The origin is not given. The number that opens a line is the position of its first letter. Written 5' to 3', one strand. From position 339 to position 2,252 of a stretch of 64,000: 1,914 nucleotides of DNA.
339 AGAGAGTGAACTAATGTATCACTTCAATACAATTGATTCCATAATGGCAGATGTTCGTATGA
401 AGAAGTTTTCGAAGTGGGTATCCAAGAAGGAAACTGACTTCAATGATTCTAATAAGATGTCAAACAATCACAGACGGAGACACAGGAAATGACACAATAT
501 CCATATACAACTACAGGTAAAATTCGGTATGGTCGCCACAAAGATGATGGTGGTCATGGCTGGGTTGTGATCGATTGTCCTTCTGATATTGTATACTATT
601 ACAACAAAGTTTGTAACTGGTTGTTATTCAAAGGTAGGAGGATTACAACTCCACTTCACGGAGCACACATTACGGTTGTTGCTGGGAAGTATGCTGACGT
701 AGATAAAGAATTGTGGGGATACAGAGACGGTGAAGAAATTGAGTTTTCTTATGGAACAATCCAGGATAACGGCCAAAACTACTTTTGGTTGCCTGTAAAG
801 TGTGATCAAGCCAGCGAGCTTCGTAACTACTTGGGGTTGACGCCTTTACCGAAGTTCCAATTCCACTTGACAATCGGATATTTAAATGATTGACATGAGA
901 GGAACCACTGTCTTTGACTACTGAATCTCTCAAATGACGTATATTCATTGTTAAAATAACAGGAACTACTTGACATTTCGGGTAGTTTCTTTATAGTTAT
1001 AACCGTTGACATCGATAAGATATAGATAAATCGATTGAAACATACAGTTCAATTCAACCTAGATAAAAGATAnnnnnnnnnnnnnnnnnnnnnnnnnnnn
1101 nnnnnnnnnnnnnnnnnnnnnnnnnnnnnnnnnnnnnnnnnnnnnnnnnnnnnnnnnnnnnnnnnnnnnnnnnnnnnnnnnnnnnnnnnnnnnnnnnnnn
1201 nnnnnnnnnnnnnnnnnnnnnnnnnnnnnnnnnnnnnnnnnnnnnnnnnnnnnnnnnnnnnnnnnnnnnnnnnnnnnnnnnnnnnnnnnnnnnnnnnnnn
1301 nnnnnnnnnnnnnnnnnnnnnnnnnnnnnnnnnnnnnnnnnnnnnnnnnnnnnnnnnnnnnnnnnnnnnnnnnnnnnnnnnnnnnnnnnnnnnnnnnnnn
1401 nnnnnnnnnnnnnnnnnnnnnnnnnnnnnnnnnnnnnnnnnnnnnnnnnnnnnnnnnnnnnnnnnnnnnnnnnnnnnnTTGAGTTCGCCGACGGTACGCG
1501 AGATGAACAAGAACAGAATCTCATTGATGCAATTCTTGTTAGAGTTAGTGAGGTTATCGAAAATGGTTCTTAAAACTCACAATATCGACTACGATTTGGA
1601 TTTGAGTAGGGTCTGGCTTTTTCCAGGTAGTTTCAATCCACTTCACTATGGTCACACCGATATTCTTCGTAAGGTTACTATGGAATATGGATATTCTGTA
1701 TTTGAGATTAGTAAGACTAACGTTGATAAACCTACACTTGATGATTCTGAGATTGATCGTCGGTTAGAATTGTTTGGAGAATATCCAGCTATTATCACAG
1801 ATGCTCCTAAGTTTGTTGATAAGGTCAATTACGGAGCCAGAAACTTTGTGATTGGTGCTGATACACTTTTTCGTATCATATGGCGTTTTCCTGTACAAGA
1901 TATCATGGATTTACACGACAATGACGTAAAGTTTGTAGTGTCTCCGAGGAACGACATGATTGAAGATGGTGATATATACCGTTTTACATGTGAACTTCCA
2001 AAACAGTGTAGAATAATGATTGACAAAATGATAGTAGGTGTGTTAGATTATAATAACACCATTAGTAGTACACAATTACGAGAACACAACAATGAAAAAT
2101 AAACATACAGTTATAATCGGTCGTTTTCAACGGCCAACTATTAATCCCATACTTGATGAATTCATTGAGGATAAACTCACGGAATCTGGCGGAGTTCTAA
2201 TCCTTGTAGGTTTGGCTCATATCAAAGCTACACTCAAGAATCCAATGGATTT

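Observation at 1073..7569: NAD+ reconstitution module: NadV + NadD-like NMNAT + NadM-Nudix + Prs (+ histidine phosphatase, CinA-like)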

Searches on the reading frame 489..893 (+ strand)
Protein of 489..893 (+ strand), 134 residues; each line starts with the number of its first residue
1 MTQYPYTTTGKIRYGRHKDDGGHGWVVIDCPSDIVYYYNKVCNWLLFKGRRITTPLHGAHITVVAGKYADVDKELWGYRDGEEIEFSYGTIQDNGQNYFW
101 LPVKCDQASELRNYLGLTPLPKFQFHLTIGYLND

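Call 3: search_protein_families(library=pfam, proteins=[window:489-893:+], max_evalue=0.01)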
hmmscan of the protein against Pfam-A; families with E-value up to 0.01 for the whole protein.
window:489-893:+ (134 aa): 1 family
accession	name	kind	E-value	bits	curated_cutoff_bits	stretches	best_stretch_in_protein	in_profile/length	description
PF22547.2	2H-SAK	-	4.9e-07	30.5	27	1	57-132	35-119/124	Swiss Army Knife, 2H phosphoesterase domain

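Call 4: search_protein_families(library=phrogs, proteins=[window:489-893:+], max_evalue=0.001)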
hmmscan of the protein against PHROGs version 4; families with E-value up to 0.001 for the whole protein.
window:489-893:+ (134 aa): 1 family
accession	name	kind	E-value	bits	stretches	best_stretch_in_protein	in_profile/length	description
phrog_12204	-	unknown function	6.3e-20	72.4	1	7-131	3-134/138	-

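Call 16: search_protein_families(library=ncbifam, proteins=[window:489-893:+], max_evalue=0.01)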
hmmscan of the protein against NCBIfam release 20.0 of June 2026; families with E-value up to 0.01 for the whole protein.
window:489-893:+ (134 aa): 0 families

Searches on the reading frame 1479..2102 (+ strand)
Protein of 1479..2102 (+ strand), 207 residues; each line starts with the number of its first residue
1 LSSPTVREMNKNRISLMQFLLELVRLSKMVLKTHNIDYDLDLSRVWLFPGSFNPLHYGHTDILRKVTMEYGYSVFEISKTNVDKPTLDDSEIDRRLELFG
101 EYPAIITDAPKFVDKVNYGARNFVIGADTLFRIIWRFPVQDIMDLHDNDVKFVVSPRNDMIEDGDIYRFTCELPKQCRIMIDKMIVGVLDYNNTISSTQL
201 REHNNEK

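Call 3: search_protein_families(library=pfam, proteins=[window:1479-2102:+], max_evalue=0.01)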
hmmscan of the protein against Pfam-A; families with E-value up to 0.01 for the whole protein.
window:1479-2102:+ (207 aa): 1 family
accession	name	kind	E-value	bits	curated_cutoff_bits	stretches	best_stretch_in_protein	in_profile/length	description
PF01467.32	CTP_transf_like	-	1.1e-08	35.8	21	1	47-202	1-132/133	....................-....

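Call 4: search_protein_families(library=phrogs, proteins=[window:1479-2102:+], max_evalue=0.001)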
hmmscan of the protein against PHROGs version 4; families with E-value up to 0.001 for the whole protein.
window:1479-2102:+ (207 aa): 0 families

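Call 16: search_protein_families(library=ncbifam, proteins=[window:1479-2102:+], max_evalue=0.01)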
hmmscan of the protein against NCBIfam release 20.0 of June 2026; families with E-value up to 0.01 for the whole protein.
window:1479-2102:+ (207 aa): 6 families
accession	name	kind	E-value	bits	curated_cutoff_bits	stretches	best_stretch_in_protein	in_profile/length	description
TIGR00482.1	TIGR00482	equivalog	8.9e-07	29.1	112.45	1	47-96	1-52/194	nicotinate (nicotinamide) nucleotide adenylyltransferase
NF005519.0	PRK07152.1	equivalog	2.3e-05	23.5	315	1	44-67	2-25/361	nicotinate-nucleotide adenylyltransferase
TIGR00125.1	cyt_tran_rel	domain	2.4e-05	24.4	27.7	1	47-66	3-22/65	adenylyltransferase/cytidyltransferase family protein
TIGR01510.1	coaD_prev_kdtB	equivalog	6.3e-05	23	103.3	1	47-84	3-40/155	pantetheine-phosphate adenylyltransferase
NF000843.0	PRK00071.2-2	equivalog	0.00012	21.7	240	1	42-97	11-68/212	nicotinate-nucleotide adenylyltransferase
NF000840.1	PRK00071.1-3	equivalog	0.0013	18.2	150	0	43-71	6-34/201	nicotinate-nucleotide adenylyltransferase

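Call 20: search_dna_similar(query=window:1563-2102:+, collection=phages, mode=protein, max_rows=30, max_evalue=0.01)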
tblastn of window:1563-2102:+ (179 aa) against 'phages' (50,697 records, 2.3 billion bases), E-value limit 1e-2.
Records with a match: 1; places in all: 1; records where one place covers at least 80% of the query: 1.
Best place of each record, by identity: <60% 1.
By first word of the organism name: uncultured 1.
By host as written in the record: - 1.
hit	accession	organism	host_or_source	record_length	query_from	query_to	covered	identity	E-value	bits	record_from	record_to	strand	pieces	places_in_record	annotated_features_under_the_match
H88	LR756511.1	uncultured phage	metagenomic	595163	18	173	87%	31.4%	5e-5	49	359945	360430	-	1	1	record has no annotation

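Call 30: search_solved_structures(query=window:1563-2102:+, max_evalue=1, show_alignments=3)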
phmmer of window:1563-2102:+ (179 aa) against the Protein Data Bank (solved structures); distinct sequences matched with E-value up to 1: 27.
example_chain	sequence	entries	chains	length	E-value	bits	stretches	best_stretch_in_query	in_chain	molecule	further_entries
3pxu_A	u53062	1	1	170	0.003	20.6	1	17-77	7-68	Phosphopantetheine adenylyltransferase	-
3k9w_A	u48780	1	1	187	0.0036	20.3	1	17-77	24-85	Phosphopantetheine adenylyltransferase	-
5jbn_A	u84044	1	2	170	0.027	17.5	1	18-59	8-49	Phosphopantetheine adenylyltransferase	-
1b6t_A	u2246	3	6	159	0.03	17.3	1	18-59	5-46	PROTEIN (PHOSPHOPANTETHEINE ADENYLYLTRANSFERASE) | PHOSPHOPANTETHEINE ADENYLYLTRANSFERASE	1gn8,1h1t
6cck_A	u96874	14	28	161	0.031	17.3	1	18-59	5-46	Phosphopantetheine adenylyltransferase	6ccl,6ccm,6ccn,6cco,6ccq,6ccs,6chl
6b7a_A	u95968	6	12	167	0.033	17.2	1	18-59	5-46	Phosphopantetheine adenylyltransferase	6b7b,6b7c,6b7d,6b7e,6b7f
1qjc_A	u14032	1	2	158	0.035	17.1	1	19-59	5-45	PHOSPHOPANTETHEINE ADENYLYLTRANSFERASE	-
4nah_A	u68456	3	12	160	0.047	16.7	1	18-43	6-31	Phosphopantetheine adenylyltransferase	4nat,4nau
1o6b_A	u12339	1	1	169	0.048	16.6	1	17-73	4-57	Phosphopantetheine adenylyltransferase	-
3f3m_A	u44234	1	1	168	0.052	16.5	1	18-43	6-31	Phosphopantetheine adenylyltransferase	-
3l92_A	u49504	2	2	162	0.056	16.4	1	19-65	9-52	Phosphopantetheine adenylyltransferase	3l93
8zn2_A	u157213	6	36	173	0.12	15.3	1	15-62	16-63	Phosphopantetheine adenylyltransferase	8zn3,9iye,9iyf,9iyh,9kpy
9iyg_A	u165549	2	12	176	0.13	15.2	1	15-62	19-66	Phosphopantetheine adenylyltransferase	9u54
9xwd_A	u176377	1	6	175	0.14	15.1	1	14-36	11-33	Phosphopantetheine adenylyltransferase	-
9xwq_A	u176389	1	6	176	0.15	15.1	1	14-36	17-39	Phosphopantetheine adenylyltransferase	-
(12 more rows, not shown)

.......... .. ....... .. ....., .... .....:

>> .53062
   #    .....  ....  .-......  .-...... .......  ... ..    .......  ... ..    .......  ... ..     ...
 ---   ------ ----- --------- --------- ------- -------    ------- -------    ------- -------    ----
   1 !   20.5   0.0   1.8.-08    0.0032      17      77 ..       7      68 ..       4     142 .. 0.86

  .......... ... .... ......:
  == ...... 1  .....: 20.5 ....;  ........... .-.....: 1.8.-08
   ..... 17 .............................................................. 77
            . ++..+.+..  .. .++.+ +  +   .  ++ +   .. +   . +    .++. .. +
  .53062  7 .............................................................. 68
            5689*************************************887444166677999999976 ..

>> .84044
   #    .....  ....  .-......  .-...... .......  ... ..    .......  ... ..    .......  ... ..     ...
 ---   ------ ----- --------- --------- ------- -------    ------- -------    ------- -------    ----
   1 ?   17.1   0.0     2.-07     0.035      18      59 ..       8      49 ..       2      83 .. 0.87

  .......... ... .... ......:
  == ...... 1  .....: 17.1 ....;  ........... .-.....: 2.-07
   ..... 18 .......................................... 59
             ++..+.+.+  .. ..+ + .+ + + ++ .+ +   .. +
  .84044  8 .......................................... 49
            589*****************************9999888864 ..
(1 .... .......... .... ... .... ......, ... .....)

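Call 113: get_annotated_region(hit=H88, flank=8000)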
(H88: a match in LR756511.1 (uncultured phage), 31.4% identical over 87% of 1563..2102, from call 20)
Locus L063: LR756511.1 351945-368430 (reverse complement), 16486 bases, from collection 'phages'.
description: uncultured phage genome assembly, chromosome: 1.
organism: uncultured phage (NCBI taxid 278008)
taxonomy: Viruses; environmental samples
host: -; source: metagenomic; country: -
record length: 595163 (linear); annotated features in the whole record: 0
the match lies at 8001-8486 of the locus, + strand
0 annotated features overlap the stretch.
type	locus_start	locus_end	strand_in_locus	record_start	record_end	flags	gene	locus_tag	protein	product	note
